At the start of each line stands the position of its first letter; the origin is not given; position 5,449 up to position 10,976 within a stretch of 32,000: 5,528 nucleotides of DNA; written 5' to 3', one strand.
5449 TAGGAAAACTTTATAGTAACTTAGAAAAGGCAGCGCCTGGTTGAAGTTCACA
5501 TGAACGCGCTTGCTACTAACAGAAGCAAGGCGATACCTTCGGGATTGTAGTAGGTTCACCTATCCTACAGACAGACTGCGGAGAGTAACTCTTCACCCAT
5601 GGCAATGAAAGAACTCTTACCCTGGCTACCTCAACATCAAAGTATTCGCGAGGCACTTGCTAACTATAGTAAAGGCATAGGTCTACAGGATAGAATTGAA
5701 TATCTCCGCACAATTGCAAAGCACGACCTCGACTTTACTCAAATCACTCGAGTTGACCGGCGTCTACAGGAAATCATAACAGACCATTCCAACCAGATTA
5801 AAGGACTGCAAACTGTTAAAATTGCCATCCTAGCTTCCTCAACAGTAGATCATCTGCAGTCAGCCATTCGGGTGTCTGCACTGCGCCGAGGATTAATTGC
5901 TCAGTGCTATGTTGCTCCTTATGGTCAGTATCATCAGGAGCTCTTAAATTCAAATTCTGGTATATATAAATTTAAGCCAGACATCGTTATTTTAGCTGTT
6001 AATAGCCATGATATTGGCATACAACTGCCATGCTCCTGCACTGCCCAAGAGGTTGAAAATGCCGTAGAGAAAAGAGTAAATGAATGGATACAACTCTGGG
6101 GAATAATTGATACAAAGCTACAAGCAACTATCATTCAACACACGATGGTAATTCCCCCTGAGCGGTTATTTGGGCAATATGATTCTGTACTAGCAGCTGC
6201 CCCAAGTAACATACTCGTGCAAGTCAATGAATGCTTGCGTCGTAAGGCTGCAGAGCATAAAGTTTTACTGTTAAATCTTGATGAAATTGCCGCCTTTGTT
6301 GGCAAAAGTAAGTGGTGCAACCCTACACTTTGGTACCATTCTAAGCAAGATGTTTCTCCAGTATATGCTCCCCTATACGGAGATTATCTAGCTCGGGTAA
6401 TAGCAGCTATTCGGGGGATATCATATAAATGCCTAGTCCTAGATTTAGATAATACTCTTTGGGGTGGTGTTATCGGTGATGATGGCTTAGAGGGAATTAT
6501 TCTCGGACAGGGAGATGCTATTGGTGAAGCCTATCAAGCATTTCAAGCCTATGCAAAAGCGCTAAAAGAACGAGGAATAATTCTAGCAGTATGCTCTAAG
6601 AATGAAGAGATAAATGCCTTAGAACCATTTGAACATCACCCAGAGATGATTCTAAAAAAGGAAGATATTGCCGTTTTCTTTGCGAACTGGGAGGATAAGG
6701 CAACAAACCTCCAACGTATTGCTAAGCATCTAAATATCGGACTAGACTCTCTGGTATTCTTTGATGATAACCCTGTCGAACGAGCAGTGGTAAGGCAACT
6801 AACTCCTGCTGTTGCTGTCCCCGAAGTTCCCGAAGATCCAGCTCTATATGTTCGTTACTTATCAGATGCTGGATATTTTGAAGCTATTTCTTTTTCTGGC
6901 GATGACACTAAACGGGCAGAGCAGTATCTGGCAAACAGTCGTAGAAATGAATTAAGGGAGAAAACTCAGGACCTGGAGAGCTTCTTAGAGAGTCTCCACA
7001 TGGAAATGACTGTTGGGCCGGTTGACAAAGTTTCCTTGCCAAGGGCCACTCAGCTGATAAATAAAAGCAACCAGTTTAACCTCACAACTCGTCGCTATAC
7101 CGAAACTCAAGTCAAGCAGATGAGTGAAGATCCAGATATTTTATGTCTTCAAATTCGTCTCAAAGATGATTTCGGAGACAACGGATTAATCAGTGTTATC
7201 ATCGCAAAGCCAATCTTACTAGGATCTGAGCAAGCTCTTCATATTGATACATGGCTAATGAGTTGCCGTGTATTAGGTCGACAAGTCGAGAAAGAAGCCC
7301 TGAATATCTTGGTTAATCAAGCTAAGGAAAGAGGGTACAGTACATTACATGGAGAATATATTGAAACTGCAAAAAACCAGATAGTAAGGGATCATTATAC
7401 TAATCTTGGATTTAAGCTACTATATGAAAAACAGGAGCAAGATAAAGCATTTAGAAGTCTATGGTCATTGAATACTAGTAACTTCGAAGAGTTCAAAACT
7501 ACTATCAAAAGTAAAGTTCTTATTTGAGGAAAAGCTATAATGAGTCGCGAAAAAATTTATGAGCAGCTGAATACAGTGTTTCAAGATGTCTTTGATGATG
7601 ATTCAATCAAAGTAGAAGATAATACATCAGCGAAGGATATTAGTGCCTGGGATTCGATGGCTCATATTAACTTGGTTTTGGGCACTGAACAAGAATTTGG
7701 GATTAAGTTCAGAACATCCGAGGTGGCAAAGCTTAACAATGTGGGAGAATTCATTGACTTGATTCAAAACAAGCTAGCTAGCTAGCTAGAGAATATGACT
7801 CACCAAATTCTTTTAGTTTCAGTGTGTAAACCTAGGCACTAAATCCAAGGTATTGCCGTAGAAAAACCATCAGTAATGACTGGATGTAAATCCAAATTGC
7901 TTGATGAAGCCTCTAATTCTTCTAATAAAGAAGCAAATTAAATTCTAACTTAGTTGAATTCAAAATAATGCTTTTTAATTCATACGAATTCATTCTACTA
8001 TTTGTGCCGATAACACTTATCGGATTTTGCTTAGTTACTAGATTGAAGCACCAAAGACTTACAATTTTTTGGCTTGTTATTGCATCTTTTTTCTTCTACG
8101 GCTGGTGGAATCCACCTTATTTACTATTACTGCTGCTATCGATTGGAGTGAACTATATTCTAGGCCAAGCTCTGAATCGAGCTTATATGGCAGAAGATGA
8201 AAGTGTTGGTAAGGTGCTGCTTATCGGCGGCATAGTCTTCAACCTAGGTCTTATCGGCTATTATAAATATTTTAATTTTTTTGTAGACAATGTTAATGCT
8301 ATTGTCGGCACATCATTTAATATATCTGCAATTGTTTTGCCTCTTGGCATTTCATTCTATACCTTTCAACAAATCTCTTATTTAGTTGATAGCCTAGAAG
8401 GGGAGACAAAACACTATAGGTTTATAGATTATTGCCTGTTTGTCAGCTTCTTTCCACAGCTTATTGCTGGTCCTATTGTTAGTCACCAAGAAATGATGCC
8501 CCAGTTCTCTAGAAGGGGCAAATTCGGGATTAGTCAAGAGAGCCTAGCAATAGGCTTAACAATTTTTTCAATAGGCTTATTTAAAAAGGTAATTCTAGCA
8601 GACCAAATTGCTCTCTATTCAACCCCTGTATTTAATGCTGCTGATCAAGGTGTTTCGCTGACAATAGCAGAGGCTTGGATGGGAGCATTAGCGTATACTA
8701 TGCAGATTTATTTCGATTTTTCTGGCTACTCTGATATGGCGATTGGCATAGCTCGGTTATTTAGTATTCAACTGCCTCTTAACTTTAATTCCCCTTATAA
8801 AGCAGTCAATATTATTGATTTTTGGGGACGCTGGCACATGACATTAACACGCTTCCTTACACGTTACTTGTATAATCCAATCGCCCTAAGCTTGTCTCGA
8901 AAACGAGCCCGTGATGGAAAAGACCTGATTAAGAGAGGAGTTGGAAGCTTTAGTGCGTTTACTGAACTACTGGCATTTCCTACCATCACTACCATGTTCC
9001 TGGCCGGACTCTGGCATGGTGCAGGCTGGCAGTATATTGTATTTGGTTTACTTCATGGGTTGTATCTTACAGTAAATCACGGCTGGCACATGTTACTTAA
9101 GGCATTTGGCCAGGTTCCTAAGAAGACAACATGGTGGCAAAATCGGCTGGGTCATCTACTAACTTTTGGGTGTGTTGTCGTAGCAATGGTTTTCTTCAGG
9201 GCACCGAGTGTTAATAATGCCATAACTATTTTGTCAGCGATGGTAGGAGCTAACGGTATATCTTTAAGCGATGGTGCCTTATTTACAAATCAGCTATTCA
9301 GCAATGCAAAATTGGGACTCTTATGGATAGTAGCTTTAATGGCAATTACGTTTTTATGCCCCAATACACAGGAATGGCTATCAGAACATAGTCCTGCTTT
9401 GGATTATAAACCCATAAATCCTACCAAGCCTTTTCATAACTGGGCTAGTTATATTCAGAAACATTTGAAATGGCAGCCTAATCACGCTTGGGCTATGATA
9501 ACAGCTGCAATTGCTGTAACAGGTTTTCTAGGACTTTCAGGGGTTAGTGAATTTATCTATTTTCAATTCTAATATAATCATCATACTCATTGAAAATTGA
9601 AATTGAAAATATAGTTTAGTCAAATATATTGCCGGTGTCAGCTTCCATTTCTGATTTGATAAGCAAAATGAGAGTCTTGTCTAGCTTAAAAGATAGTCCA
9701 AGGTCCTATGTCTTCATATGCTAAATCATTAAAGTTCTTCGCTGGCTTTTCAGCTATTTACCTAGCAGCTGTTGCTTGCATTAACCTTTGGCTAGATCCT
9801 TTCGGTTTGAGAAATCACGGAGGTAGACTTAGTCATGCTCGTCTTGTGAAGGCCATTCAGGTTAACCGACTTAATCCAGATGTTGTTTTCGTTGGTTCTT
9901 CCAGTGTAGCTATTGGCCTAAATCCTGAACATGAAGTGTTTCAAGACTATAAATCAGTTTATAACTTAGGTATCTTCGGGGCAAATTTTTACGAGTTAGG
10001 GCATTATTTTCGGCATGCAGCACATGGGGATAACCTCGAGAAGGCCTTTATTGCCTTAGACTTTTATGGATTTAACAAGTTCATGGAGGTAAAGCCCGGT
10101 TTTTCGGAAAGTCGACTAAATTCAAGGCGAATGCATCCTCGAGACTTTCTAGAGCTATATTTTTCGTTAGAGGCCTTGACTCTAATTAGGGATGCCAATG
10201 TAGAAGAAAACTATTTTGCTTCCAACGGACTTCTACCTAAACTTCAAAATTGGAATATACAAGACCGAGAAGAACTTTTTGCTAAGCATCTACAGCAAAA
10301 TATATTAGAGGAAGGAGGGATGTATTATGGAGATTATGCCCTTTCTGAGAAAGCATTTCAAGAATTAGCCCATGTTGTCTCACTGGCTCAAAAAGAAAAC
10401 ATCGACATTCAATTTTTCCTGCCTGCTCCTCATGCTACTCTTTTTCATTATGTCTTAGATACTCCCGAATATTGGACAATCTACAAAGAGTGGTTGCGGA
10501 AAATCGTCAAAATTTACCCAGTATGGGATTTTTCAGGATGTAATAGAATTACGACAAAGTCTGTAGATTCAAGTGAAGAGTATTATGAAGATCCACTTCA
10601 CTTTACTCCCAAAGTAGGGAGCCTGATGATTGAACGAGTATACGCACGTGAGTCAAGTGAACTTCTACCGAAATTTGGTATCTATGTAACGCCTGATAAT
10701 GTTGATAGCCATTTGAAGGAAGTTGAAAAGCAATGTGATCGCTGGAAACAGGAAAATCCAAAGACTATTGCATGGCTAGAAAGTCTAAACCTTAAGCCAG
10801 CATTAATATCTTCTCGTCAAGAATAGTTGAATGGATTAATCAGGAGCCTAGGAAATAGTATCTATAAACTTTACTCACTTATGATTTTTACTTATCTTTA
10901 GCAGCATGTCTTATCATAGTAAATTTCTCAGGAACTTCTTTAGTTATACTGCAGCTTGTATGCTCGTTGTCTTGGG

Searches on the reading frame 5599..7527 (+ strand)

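Call 8: search_protein_families(library=pfam, proteins=[window:5599-7527:+], max_evalue=0.001)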
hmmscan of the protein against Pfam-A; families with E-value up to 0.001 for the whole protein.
window:5599-7527:+ (642 aa): 1 family
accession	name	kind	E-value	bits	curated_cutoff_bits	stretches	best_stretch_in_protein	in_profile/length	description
PF21211.3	FkbH_N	-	1.3e-09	38.7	27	1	74-251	1-174/192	FkbH, N-terminal domain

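Call 87: search_protein_families(library=ncbifam, proteins=[window:5599-7527:+], max_evalue=0.000001)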
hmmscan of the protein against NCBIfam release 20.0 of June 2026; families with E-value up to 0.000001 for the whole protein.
window:5599-7527:+ (642 aa): 2 families
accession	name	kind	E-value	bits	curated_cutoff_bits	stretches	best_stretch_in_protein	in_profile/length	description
TIGR01686.1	FkbH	subfamily_domain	8.7e-90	301.1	146.65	1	276-606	3-320/323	FkbH domain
TIGR01681.1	HAD-SF-IIIC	subfamily_domain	1.8e-16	61.1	35.75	1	277-399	1-129/132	HAD-IIIC family phosphatase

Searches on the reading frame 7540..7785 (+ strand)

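Call 87: search_protein_families(library=ncbifam, proteins=[window:7540-7785:+], max_evalue=0.000001)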
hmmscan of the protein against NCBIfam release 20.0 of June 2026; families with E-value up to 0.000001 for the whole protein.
window:7540-7785:+ (81 aa): 4 families
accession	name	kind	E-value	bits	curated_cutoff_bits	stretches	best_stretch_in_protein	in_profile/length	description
NF002150.0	PRK00982.1-4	subfamily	1.1e-09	38.4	66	1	1-78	1-78/80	acyl carrier protein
NF009104.0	PRK12449.1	equivalog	1.1e-09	38.1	70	1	1-79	1-79/80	acyl carrier protein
NF002148.0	PRK00982.1-2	subfamily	5.7e-08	32.5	71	1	3-78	2-77/79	acyl carrier protein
TIGR00517.1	acyl_carrier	equivalog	1.8e-07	30.9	70.45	1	6-78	4-76/77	acyl carrier protein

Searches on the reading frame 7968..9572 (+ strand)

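Call 8: search_protein_families(library=pfam, proteins=[window:7968-9572:+], max_evalue=0.001)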
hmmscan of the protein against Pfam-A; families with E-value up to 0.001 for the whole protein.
window:7968-9572:+ (534 aa): 2 families
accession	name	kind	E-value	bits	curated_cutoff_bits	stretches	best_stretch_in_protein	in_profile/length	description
PF03062.24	MBOAT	-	5.6e-20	72.3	27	1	142-313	71-257/337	MBOAT, membrane-bound O-acyltransferase family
PF13813.11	MBOAT_2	-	2.3e-05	25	25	1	270-331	2-57/85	Membrane bound O-acyl transferase family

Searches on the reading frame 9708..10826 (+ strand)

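Call 8: search_protein_families(library=pfam, proteins=[window:9708-10826:+], max_evalue=0.001)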
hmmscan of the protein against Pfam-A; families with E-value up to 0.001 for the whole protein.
window:9708-10826:+ (372 aa): 1 family
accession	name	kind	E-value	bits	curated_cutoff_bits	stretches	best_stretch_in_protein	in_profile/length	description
PF07611.17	DUF1574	-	0.00011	22.1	29.1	1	188-300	221-327/342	Protein of unknown function (DUF1574)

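Call 87: search_protein_families(library=ncbifam, proteins=[window:9708-10826:+], max_evalue=0.000001)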
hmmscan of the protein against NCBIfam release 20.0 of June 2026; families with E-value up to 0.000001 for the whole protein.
window:9708-10826:+ (372 aa): 0 families
